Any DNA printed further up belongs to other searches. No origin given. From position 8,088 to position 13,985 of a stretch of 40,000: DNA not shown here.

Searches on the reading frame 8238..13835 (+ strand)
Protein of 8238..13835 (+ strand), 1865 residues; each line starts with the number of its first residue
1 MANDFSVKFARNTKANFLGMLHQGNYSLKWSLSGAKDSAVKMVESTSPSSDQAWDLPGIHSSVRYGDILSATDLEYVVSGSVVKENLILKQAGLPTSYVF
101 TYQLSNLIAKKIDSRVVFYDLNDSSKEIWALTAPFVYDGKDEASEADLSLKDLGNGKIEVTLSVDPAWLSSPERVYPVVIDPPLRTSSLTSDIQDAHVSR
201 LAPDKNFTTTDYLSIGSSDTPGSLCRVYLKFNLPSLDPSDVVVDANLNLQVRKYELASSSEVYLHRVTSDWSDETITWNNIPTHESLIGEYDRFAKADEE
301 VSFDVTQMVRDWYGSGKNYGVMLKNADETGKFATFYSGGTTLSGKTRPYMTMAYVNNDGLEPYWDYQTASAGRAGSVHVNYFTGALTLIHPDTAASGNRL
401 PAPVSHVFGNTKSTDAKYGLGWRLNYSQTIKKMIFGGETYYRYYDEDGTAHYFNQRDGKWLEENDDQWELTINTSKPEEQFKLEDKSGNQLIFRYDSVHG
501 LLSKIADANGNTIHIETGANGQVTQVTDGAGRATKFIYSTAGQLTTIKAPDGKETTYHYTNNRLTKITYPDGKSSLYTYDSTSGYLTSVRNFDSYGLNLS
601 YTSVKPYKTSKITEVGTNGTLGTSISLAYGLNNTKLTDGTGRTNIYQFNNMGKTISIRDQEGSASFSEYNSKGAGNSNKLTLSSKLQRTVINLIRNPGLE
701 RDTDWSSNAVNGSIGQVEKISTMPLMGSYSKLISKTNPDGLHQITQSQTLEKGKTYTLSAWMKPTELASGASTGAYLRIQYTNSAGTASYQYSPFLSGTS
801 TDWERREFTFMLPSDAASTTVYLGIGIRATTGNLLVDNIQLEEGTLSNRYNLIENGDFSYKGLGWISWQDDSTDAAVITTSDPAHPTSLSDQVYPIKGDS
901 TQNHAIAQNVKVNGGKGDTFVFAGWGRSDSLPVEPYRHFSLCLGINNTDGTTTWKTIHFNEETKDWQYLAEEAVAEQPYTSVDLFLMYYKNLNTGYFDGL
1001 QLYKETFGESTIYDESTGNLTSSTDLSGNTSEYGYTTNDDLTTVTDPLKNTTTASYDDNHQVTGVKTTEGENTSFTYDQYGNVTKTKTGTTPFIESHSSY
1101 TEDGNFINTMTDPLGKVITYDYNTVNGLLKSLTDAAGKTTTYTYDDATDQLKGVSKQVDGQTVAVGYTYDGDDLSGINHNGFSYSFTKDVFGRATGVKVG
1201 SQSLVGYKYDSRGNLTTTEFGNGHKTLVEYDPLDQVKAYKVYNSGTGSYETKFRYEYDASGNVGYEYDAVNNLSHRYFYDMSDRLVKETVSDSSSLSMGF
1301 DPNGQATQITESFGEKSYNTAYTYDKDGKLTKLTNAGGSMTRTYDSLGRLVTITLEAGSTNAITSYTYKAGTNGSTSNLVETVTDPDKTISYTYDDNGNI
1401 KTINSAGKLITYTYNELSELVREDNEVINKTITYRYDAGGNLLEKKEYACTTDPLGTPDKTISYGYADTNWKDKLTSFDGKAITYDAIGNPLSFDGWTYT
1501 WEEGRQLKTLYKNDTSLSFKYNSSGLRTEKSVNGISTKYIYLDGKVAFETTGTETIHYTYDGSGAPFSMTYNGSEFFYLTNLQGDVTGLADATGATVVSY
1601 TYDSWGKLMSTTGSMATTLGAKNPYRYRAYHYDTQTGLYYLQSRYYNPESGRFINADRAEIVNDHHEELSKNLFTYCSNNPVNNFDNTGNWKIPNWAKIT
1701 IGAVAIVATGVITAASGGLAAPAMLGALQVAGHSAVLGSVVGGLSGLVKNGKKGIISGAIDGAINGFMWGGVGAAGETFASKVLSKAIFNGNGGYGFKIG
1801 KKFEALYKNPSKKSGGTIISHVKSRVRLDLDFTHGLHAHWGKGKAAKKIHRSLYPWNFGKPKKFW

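Call 16: search_protein_families(library=pfam, proteins=[window:8238-13835:+], max_evalue=0.001)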
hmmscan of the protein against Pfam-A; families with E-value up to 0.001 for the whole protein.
window:8238-13835:+ (1865 aa): 3 families
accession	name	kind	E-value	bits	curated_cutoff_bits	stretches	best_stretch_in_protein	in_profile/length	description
PF05593.20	RHS_repeat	-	4.6e-48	161.2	22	5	538-573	1-37/38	RHS Repeat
PF24517.2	CBM96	-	2.7e-18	66.8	26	1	192-338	7-151/164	Carbohydrate-binding module family 96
PF02018.23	CBM_4_9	-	2.6e-12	47.7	25.9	2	726-823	34-129/136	Carbohydrate binding domain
